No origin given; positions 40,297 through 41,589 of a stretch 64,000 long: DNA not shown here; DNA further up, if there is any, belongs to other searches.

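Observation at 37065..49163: Two secreted tricorn-protease paralogs flank an imino/D-amino-acid uptake and redox module (APC permease-USP fusion, DAO-like FAD oxidase, OCD/mu-crystallin reductase, signal-peptide RidA)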

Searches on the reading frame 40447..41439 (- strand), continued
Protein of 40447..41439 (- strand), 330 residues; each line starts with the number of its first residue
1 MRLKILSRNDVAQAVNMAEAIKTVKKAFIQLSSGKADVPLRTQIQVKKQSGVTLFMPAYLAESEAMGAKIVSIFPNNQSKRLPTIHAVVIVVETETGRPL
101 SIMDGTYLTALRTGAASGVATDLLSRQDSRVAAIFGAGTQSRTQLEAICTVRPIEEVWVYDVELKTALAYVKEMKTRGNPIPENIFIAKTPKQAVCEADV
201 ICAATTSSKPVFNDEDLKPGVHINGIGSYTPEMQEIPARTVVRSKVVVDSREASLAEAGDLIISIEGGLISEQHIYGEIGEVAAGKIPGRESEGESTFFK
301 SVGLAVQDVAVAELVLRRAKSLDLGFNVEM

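Call 39: search_solved_structures(query=window:40447-41439:-, max_evalue=1e-50, show_alignments=2)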
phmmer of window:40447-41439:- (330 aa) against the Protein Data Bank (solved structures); distinct sequences matched with E-value up to 1e-50: 3.
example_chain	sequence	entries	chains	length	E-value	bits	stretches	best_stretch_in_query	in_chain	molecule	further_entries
6t3e_A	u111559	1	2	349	2e-87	296.7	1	4-330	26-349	DELTA1-pyrroline-2-carboxylate reductase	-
1omo_A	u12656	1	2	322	7.7e-59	202.9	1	3-328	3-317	alanine dehydrogenase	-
1vll_A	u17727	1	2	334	8.8e-59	202.7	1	3-328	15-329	alanine dehydrogenase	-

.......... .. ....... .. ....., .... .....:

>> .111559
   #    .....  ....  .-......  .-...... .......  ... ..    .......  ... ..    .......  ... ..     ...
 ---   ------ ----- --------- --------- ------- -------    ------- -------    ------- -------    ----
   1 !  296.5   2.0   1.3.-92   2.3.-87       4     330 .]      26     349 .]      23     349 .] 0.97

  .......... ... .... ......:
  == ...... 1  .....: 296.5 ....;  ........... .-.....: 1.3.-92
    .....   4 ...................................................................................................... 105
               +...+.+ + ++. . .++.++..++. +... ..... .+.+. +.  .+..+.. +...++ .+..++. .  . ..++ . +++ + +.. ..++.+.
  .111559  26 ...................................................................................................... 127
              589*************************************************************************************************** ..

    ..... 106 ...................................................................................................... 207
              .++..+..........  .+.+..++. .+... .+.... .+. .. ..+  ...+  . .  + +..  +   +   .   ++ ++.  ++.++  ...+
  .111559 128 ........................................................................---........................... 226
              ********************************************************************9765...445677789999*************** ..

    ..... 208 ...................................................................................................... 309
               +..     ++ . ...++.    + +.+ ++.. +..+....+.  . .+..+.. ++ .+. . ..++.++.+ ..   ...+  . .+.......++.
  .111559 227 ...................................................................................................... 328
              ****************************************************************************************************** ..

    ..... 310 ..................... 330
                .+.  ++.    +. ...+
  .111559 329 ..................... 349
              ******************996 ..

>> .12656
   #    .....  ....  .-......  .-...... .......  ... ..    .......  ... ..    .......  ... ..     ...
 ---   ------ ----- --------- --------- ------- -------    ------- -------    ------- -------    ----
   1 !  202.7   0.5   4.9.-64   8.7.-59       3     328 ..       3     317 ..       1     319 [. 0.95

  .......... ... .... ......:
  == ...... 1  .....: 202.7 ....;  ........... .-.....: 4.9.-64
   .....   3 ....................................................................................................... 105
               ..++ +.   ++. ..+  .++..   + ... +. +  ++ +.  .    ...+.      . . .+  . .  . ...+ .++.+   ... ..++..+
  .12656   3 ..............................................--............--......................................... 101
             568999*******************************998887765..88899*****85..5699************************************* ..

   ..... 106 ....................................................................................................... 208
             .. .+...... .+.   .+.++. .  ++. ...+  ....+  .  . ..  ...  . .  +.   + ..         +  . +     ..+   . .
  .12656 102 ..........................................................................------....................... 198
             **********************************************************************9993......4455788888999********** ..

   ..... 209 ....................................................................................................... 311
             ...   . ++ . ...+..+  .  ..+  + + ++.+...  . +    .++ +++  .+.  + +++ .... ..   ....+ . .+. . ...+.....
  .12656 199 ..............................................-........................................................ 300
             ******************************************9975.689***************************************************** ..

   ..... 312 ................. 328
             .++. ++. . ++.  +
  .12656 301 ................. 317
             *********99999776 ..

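Call 60: search_protein_families(library=ncbifam, proteins=[L017:11069-12103:+], max_evalue=1e-10)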
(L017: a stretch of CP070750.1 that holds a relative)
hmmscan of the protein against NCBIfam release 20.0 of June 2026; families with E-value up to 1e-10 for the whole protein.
L017:11069-12103:+ (344 aa): 6 families
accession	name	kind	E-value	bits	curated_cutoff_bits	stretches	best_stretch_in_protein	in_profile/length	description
NF045511.1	TransHydProDhtase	equivalog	7.4e-114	380.3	540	1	15-344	6-335/335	trans-3-hydroxy-L-proline dehydratase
NF010576.0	PRK13969.1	equivalog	1.6e-100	336.3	556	1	15-343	6-334/335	proline racemase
NF010578.0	PRK13971.1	equivalog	1e-81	274.6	376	1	17-343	7-332/333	4-hydroxyproline epimerase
NF047722.1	T3LHypDht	equivalog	2.7e-64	217.4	550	1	15-342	6-334/341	trans-3-hydroxy-L-proline dehydratase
NF052296.1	HdxProlEpimProt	equivalog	1.2e-52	179.3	450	1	18-340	3-307/309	4-hydroxyproline epimerase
NF010577.0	PRK13970.1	equivalog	4.1e-41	141.3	442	1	16-340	5-308/311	4-hydroxyproline epimerase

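Call 67: search_protein_families(library=pfam, proteins=[L026:9530-10420:+, L085:12441-13409:+, L074:11347-13323:+, L019:5224-6057:-, L011:4484-5983:+, L026:5168-7393:+, L016:11989-14148:+, L024:14537-16261:+, L014:7319-8797:+, L012:6781-10752:+], max_evalue=0.00001)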
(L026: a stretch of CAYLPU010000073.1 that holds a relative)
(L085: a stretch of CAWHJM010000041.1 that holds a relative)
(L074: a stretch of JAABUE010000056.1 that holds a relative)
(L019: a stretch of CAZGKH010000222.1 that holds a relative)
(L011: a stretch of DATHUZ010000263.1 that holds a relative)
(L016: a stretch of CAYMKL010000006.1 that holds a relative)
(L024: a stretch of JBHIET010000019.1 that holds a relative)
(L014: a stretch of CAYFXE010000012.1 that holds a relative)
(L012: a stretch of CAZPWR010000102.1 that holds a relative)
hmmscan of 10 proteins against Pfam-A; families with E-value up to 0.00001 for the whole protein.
L026:9530-10420:+ (296 aa): 2 families
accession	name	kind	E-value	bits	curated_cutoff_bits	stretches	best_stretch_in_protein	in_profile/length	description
PF00892.27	EamA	-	2.1e-46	158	28.2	2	155-288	2-133/135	EamA-like transporter family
PF03151.22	TPT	-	8.2e-07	29.1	30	0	97-202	91-196/291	Triose-phosphate Transporter family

L085:12441-13409:+ (322 aa): 2 families
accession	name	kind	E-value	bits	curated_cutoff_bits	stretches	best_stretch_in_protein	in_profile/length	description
PF00246.29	Peptidase_M14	-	2.8e-24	86.7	21.6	1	94-249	17-193/286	Zinc carboxypeptidase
PF24827.1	AstE_AspA_cat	-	2.9e-06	27.4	25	0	117-195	3-70/192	Succinylglutamate desuccinylase/Aspartoacylase catalytic domain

L074:11347-13323:+ (658 aa): 2 families
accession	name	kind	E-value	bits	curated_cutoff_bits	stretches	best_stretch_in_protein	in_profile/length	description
PF01979.26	Amidohydro_1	-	1e-70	239.1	25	1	61-416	1-345/345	Amidohydrolase family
PF07969.17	Amidohydro_3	-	3.2e-19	70.2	29.7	1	160-414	222-469/472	Amidohydrolase family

L019:5224-6057:- (277 aa): 1 family
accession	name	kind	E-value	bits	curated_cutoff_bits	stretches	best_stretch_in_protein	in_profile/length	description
PF18900.5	DUF5656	-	6.9e-44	150.4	23.3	1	37-271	8-238/242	Protein of unknown function (DUF5656)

L011:4484-5983:+ (499 aa): 2 families
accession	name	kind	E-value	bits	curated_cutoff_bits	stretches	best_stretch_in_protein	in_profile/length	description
PF01565.28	FAD_binding_4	-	1.2e-34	119.5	26.4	1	58-196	1-138/139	FAD binding domain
PF02913.24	FAD-oxidase_C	-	2.8e-14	53.9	21.2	1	235-490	2-247/248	FAD linked oxidases, C-terminal domain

L026:5168-7393:+ (741 aa): 9 families
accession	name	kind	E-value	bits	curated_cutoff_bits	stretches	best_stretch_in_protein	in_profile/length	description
PF13510.11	Fer2_4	-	3.3e-24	85.2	22.8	1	51-126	3-78/82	2Fe-2S iron-sulfur cluster binding domain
PF07992.20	Pyr_redox_2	-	4.3e-24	85.9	26.1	1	153-414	3-249/291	Pyridine nucleotide-disulphide oxidoreductase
PF04324.20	Fer2_BFD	-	2.3e-12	47.5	26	1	638-690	1-50/50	BFD-like [2Fe-2S] binding domain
PF12831.13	FAD_oxidored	-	5.6e-08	32.9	27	1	153-193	2-42/416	FAD dependent oxidoreductase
PF13450.12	NAD_binding_8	-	1.3e-07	32.2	21.9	1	155-188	1-34/68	NAD(P)-binding Rossmann-like domain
PF00890.30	FAD_binding_2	-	4.2e-07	29.9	20.4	1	154-204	3-49/414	FAD binding domain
PF01494.25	FAD_binding_3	-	4.6e-07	29.8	22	1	150-181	1-32/349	FAD binding domain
PF00070.33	Pyr_redox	-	1.1e-06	29.4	22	0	300-372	1-80/82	Pyridine nucleotide-disulphide oxidoreductase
PF03486.20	HI0933_like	-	6.2e-06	26.3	50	1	153-191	3-41/244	HI0933-like protein Rossmann domain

L016:11989-14148:+ (719 aa): 8 families
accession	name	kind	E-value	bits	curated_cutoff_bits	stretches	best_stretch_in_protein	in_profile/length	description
PF01653.23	DNA_ligase_aden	-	1.3e-86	290.7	27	1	93-358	3-252/253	NAD-dependent DNA ligase adenylation domain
PF03120.22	DNA_ligase_OB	-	1.1e-30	105.7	32.9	1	362-439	1-78/79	NAD-dependent DNA ligase OB-fold domain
PF12826.13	HHH_2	-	8.3e-21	74.4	27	1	550-613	1-64/64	Helix-hairpin-helix motif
PF00533.33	BRCT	-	3.6e-16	59.6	21.3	1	637-708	6-77/78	BRCA1 C Terminus (BRCT) domain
PF22745.1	Nlig-Ia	-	1.1e-10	42.5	27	1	28-77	2-51/92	DNA ligase-like, N-terminal NAD+-binding domain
PF14520.12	HHH_5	-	2.7e-09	37.8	27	1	555-602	5-53/57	Helix-hairpin-helix domain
PF03119.21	DNA_ligase_ZBD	-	3.9e-09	36.7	25.8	1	448-474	1-27/27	NAD-dependent DNA ligase C4 zinc finger domain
PF00633.29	HHH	-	3.2e-06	27.1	24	0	575-602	2-29/30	Helix-hairpin-helix motif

L024:14537-16261:+ (574 aa): 0 families

L014:7319-8797:+ (492 aa): 1 family
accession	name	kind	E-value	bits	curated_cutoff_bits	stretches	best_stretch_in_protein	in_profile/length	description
PF02511.20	Thy1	-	4.3e-60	203.2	24.8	2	29-234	8-190/191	Thymidylate synthase complementing protein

L012:6781-10752:+ (1323 aa): 5 families
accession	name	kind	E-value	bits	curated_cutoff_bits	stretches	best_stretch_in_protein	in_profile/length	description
PF01943.22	Polysacc_synt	-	5.4e-29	101.9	28.2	1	844-1117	1-273/274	Polysaccharide biosynthesis protein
PF13440.11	Polysacc_synt_3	-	2.2e-19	70.2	23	1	869-1165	2-290/293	Polysaccharide biosynthesis protein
PF09586.16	YfhO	-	7.4e-16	58.1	28.5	2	107-292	74-246/835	Bacterial membrane protein YfhO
PF01554.23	MatE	-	1.7e-09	38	24.9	1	1058-1216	1-160/161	MatE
PF03023.19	MurJ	-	4.8e-09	35.8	27.4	1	1047-1272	194-425/451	Lipid II flippase MurJ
